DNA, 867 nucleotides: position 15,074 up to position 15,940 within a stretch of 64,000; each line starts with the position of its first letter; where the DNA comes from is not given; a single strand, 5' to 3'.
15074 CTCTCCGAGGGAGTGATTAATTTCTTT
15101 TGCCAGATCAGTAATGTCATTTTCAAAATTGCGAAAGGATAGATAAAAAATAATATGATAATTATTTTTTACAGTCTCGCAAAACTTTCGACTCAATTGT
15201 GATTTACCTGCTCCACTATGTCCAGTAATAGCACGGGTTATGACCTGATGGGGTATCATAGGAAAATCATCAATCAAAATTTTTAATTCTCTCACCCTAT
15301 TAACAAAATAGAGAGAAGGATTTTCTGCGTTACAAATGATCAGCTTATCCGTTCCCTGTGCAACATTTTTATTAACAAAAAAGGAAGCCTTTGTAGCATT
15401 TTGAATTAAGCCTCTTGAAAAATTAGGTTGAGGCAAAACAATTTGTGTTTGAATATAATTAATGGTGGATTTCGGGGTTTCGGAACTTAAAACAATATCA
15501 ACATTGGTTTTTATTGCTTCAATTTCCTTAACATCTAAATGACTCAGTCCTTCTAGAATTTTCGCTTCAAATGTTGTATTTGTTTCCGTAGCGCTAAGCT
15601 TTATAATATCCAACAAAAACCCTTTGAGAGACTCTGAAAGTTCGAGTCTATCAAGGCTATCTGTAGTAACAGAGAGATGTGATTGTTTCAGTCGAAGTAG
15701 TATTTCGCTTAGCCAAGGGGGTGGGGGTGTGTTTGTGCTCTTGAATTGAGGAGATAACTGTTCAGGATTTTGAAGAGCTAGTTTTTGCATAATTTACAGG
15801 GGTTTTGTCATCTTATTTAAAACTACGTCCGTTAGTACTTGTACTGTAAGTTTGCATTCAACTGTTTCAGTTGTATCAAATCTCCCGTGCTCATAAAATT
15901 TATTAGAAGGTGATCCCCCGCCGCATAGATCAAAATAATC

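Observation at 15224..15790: Unassigned ~160-190-aa N-terminal domain on the STAND NTPase (possible effector or peptide-binding module)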

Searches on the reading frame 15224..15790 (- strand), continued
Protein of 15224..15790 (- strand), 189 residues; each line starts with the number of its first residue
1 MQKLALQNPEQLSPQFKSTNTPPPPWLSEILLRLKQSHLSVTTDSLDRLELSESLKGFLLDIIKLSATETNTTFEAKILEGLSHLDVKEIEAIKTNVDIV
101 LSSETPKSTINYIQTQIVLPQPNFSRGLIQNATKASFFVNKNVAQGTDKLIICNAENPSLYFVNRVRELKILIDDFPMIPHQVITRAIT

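Call 53: search_protein_families(library=ncbifam, proteins=[P0123, P0125, P0126, P0128, P0130, P0131, P0124], max_evalue=0.001)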
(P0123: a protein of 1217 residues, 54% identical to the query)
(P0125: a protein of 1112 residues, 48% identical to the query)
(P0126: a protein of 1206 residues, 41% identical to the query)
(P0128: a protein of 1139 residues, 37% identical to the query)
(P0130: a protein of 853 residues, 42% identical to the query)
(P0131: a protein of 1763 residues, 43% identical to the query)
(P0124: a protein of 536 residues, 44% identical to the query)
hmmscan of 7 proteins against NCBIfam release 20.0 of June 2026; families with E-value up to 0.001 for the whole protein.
P0123 (1217 aa): 11 families
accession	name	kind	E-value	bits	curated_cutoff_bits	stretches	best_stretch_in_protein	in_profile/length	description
NF040586.1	FxSxx_TPR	equivalog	1.4e-85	288.4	300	2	125-808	6-663/830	FxSxx-COOH system tetratricopeptide repeat protein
NF041717.1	HaaA_phane_TPR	equivalog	6.1e-21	74.3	1125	2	659-858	672-863/882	cyclophane-containing RiPP biosynthesis TPR protein HaaT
NF053617.1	SARPRegAfsRStmc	equivalog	6.6e-19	67.4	1430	1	523-740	767-975/986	SARP-family global regulator AfsR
NF053720.1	NsdA_fam_reg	subfamily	9.9e-11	41.8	75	1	550-734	216-401/432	NsdA family TPR-like regulatory protein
TIGR02795.1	tol_pal_ybgF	equivalog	2.5e-10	41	90.1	0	539-600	44-101/119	tol-pal system protein YbgF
TIGR02521.1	type_IV_pilW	equivalog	5.4e-10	39.2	154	1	654-852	26-194/234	type IV pilus biogenesis/stability protein PilW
TIGR02552.1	LcrH_SycD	equivalog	5.2e-07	29.5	104.8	0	1144-1186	88-131/136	SycD/LcrH family type III secretion system chaperone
NF047507.1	TPR_BatC_Lepto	exception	5.5e-07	29.3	175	0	581-648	64-127/214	TPR repeat-containing protein BatC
NF033758.1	gliding_GltE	equivalog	8.9e-06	24.9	225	0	590-729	59-182/411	adventurous gliding motility TPR repeat lipoprotein GltE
NF033920.0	C39_PA2778_fam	equivalog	0.0001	21.8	150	0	795-857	193-254/255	PA2778 family cysteine peptidase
NF002725.1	PRK02603.1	equivalog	0.00066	19.7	143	0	552-645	52-141/173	photosystem I assembly protein Ycf3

P0125 (1112 aa): 3 families
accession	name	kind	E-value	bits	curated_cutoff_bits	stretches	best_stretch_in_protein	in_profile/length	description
NF040586.1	FxSxx_TPR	equivalog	1.5e-62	212.3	300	2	122-476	3-328/830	FxSxx-COOH system tetratricopeptide repeat protein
NF053617.1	SARPRegAfsRStmc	equivalog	3e-13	48.6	1430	1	104-335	275-495/986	SARP-family global regulator AfsR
NF041717.1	HaaA_phane_TPR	equivalog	4.7e-06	25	1125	0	108-171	85-150/882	cyclophane-containing RiPP biosynthesis TPR protein HaaT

P0126 (1206 aa): 4 families
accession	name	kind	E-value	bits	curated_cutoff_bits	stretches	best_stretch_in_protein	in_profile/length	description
NF040586.1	FxSxx_TPR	equivalog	2e-29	102.7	300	1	123-464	2-335/830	FxSxx-COOH system tetratricopeptide repeat protein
NF053617.1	SARPRegAfsRStmc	equivalog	4e-09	35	1430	1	122-334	291-494/986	SARP-family global regulator AfsR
NF041717.1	HaaA_phane_TPR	equivalog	3.7e-08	32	1125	1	121-362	96-335/882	cyclophane-containing RiPP biosynthesis TPR protein HaaT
NF043029.1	T4SS_AnkY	equivalog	1.2e-06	27.2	600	1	1115-1188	430-502/543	Dot/Icm T4SS effector AnkY/LegA9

P0128 (1139 aa): 10 families
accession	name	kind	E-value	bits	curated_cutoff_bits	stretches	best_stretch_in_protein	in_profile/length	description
NF040586.1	FxSxx_TPR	equivalog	2.8e-57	194.8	300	2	125-479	3-328/830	FxSxx-COOH system tetratricopeptide repeat protein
NF053617.1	SARPRegAfsRStmc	equivalog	4.2e-17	61.4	1430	2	551-748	783-973/986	SARP-family global regulator AfsR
TIGR02521.1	type_IV_pilW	equivalog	2.7e-10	40.2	154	0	746-785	128-167/234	type IV pilus biogenesis/stability protein PilW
NF041717.1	HaaA_phane_TPR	equivalog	1.1e-08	33.7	1125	0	717-829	758-866/882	cyclophane-containing RiPP biosynthesis TPR protein HaaT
NF047507.1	TPR_BatC_Lepto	exception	2.6e-08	33.6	175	0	577-617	89-129/214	TPR repeat-containing protein BatC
NF040959.1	MamA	equivalog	3e-06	26.8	200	0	692-783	121-203/204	magnetosome protein MamA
NF002725.1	PRK02603.1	equivalog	0.00032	20.7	143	0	693-781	59-141/173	photosystem I assembly protein Ycf3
NF052415.1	T3SS_chap_SctY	equivalog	0.00037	21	70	0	815-867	19-71/106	type III secretion apparatus assembly chaperone SctY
NF043029.1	T4SS_AnkY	equivalog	0.00071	18.1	600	0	1038-1107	426-496/543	Dot/Icm T4SS effector AnkY/LegA9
NF033762.1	social_mot_Tgl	equivalog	0.00097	18.5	225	0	665-745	99-170/252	social motility TPR repeat lipoprotein Tgl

P0130 (853 aa): 4 families
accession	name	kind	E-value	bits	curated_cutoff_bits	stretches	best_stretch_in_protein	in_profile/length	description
NF040586.1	FxSxx_TPR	equivalog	1.9e-63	215.2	300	1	155-546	1-371/830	FxSxx-COOH system tetratricopeptide repeat protein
NF041717.1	HaaA_phane_TPR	equivalog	3.6e-05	22.1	1125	1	260-353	218-316/882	cyclophane-containing RiPP biosynthesis TPR protein HaaT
NF052312.1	T9SS_PorW_SprE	equivalog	0.00037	19.3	250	0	755-817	304-360/716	type IX secretion system periplasmic lipoprotein PorW/SprE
NF040959.1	MamA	equivalog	0.00046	19.7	200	0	637-723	87-167/204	magnetosome protein MamA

P0131 (1763 aa): 2 families
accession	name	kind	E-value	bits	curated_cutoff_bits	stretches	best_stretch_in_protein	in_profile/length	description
NF040586.1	FxSxx_TPR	equivalog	2.9e-35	122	300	1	127-481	5-329/830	FxSxx-COOH system tetratricopeptide repeat protein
NF053617.1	SARPRegAfsRStmc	equivalog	0.00012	20.2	1430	1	109-339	277-495/986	SARP-family global regulator AfsR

P0124 (536 aa): 0 families

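Call 75: find_encoding_contigs(protein=P0131, flank=8000, max_places=2)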
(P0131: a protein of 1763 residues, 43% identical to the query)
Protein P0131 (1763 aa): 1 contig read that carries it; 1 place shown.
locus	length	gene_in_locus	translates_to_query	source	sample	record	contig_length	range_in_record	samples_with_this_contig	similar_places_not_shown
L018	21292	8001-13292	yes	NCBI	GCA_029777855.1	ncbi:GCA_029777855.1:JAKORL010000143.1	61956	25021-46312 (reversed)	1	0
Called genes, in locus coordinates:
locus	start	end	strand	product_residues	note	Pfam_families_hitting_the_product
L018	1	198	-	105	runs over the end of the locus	PF20732:NamZ_C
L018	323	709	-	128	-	PF12826:HHH_2, PF14520:HHH_5 (weak)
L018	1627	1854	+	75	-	-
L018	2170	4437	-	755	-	PF01011:PQQ (weak), PF13360:PQQ_2 (faint), PF13570:Beta-prop_ACSF4 (faint), PF23727:Beta-prop_FAM234A_B (faint)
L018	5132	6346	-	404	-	PF07075:NamZ_N, PF20732:NamZ_C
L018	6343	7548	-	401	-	PF00144:Beta-lactamase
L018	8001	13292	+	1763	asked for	PF00931:NB-ARC (weak)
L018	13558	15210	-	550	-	-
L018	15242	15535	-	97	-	PF00166:Cpn10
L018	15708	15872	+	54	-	-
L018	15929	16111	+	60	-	-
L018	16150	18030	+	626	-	PF11412:DsbD_N, PF02683:DsbD_TM, PF13386:DsbD_2, PF00085:Thioredoxin, PF13098:Thioredoxin_2, PF13899:Thioredoxin_7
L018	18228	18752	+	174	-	PF00364:Biotin_lipoyl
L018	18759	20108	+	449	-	PF00289:Biotin_carb_N, PF02655:ATP-grasp_3 (weak), PF08443:RimK (weak), PF02222:ATP-grasp, PF02786:CPSase_L_D2, PF07478:Dala_Dala_lig_C, PF02785:Biotin_carb_C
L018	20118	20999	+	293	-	PF06325:PrmA, PF05175:MTS, PF03602:Cons_hypoth95 (weak), PF13847:Methyltransf_31 (weak), PF13649:Methyltransf_25 (weak)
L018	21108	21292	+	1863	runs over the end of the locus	PF00023:Ank (faint), PF12796:Ank_2, PF13606:Ank_3 (faint), PF13857:Ank_5 (faint)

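Call 76: find_encoding_contigs(protein=P0130, flank=8000, max_places=2)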
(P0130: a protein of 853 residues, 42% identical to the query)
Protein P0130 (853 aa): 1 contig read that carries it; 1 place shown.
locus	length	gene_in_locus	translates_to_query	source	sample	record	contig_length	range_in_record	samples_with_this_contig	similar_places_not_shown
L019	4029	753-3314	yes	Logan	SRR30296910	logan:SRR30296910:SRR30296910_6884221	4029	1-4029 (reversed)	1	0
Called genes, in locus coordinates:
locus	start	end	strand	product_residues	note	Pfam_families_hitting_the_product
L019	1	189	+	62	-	?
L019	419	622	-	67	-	-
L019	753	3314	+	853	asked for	PF13181:TPR_8 (faint), PF25000:DUF7779 (faint), PF00515:TPR_1 (faint), PF07719:TPR_2 (faint), PF13424:TPR_12 (faint), PF13374:TPR_10 (faint)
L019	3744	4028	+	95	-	?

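Call 85: search_dna_similar(query=window:15296-15790:-, collection=plasmids, mode=protein, max_evalue=0.01)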
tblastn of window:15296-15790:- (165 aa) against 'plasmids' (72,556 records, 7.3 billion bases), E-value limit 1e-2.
No match.

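Call 86: search_dna_similar(query=window:15296-15790:-, collection=phages, mode=protein, max_evalue=0.01)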
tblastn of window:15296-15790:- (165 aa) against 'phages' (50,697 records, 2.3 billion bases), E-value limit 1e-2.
No match.

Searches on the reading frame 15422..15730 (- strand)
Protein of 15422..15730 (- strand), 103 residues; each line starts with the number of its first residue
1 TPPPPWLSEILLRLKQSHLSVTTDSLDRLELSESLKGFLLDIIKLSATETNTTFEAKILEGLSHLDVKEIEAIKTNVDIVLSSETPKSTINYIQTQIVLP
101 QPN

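Call 36: find_related_loci(query=A2, collection=genome_contigs, flank=8000)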
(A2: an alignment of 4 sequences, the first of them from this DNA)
Query A2 (99 aa) in genome_contigs; peptide patterns used: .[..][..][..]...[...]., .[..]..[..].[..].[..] (x = any residue, [..] = any of these).
150 stretches matched a pattern, but none encodes a relative of the query by tblastn (E <= 1e-3).

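Call 37: find_related_loci(query=A2, collection=metagenome_contigs, flank=8000)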
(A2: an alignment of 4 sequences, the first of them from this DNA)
Query A2 (99 aa) in metagenome_contigs; peptide patterns used: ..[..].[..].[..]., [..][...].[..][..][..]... (x = any residue, [..] = any of these).
324 stretches matched a pattern, but none encodes a relative of the query by tblastn (E <= 1e-3).

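Call 62: predict_structure(alignment_id=A3)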
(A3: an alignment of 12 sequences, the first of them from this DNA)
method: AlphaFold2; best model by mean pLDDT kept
length: 103 residues; sequences in the alignment: 12
mean_pLDDT: 51.5   pTM: 0.35
mean pLDDT of the five models: 51.5, 50.8, 46.5, 45.2, 44.9
residues with pLDDT >= 90: 0; 70-90: 10; 50-70: 43; < 50: 50
segments of 3 or more residues with pLDDT < 50: 9-23, 71-103
pLDDT, mean of each block of 10 residues (from residue 1): 51 43 53 72 62 63 63 39 39 35 37
secondary structure, 60 per line:
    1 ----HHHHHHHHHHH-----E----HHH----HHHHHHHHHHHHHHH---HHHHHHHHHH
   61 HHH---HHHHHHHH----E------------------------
elements in order: H5-15 H33-47 H51-63 H67-74

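Call 66: fold_search(model_id=the predicted structure, library=pdb)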
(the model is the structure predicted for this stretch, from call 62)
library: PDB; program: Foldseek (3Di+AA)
matches with E <= 10: 18; with E <= 0.001: 0
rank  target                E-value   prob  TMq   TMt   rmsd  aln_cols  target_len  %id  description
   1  1lw1_A                4.6e+00  0.07  0.26  0.17  13.6        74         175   22  Crystal Structure Of Mycobacterium Tuberculosis Alkylperoxidase Ahpd H137F mutant (released 2002-07-17)
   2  9oa2_Z                5.5e+00  0.05  0.30  0.27  14.9        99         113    9  Ecoli DnaB helicase and Phage Lambda loader P with ADP-Mg in a 6:6 stoichiometry ratio. (released 2025-07-16)
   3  3zjv_A                6.6e+00  0.06  0.30  0.06   5.8        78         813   19  Ternary complex of E .coli leucyl-tRNA synthetase, tRNA(Leu) and the benzoxaborole AN3213 in the editing conformation (released 2013-04-17)
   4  2qeu_A                7.0e+00  0.02  0.19  0.17  13.1        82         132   15  Crystal structure of putative carboxymuconolactone decarboxylase (YP_555818.1) from Burkholderia xenovorans LB400 at 1 (released 2007-07-17)
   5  3d48_P                7.0e+00  0.01  0.18  0.14  14.7        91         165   14  Crystal structure of a prolactin receptor antagonist bound to the extracellular domain of the prolactin receptor (released 2008-06-03)
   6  6pep_AX               7.9e+00  0.06  0.29  0.39  10.4        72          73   11  Focussed refinement of InvGN0N1:SpaPQR:PrgIJ from the Salmonella SPI-1 injectisome needle complex (released 2019-10-23)
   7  9oa2_V                7.9e+00  0.03  0.31  0.28  15.1       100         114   11  Ecoli DnaB helicase and Phage Lambda loader P with ADP-Mg in a 6:6 stoichiometry ratio. (released 2025-07-16)
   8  5i0j_A                7.9e+00  0.03  0.26  0.20  11.9        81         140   25  Crystal structure of DR2231_E47A mutant in complex with dUMP (released 2016-10-26)
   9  1gu9_L                8.4e+00  0.07  0.31  0.20  13.6        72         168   17  Crystal Structure of Mycobacterium tuberculosis Alkylperoxidase AhpD (released 2002-02-14)
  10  3anw_A                8.4e+00  0.04  0.28  0.18  11.7        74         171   16  A protein complex essential initiation of DNA replication (released 2011-07-27)
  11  6wo6_B                8.4e+00  0.02  0.22  0.09  12.2        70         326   18  Structure of RavA (lpp0008) E38A/K39A surface entropy reduction mutant (released 2021-03-17)
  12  5eu0_B                9.0e+00  0.06  0.26  0.42   9.5        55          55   14  FIC domain of Bep1 from Bartonella rochalimae in complex with BiaA (released 2017-03-01)
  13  7nu5                  9.0e+00  0.04  0.32  0.06   6.2        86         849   19  Crystal Structure of Neisseria gonorrhoeae LeuRS in Complex with L-leucine (released 2022-08-31)
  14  2yf3_F                9.0e+00  0.03  0.26  0.19  11.9        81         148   25  Crystal structure of DR2231, the MazG-like protein from Deinococcus radiodurans, complex with manganese (released 2011-07-06)
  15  8ap9_H                9.6e+00  0.06  0.26  0.18   6.8        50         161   18  rotor of the Trypanosoma brucei mitochondrial ATP synthase dimer (released 2022-10-26)
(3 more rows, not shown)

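Call 88: search_protein_families(library=phrogs, alignment_id=A3, max_evalue=1)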
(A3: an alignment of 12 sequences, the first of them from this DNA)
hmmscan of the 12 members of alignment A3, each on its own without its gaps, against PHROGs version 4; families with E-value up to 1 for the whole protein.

A. member 1, seq(103 aa): 1 family
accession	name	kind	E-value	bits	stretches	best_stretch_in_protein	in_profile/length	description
phrog_9079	-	unknown function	0.29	12.4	1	57-95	29-65/102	-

B. families by the number of members that match (of 12 scanned): 11 families
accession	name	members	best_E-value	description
phrog_3277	-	3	0.078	DnaC-like helicase loader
phrog_4857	-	1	0.003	-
phrog_30411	-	1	0.057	-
phrog_12515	-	1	0.083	-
phrog_4318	-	1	0.099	-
phrog_2572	-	1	0.11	-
phrog_16861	-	1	0.18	-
phrog_36705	-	1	0.22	-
phrog_17070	-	1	0.28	-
phrog_9079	-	1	0.29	-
phrog_23089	-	1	0.37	-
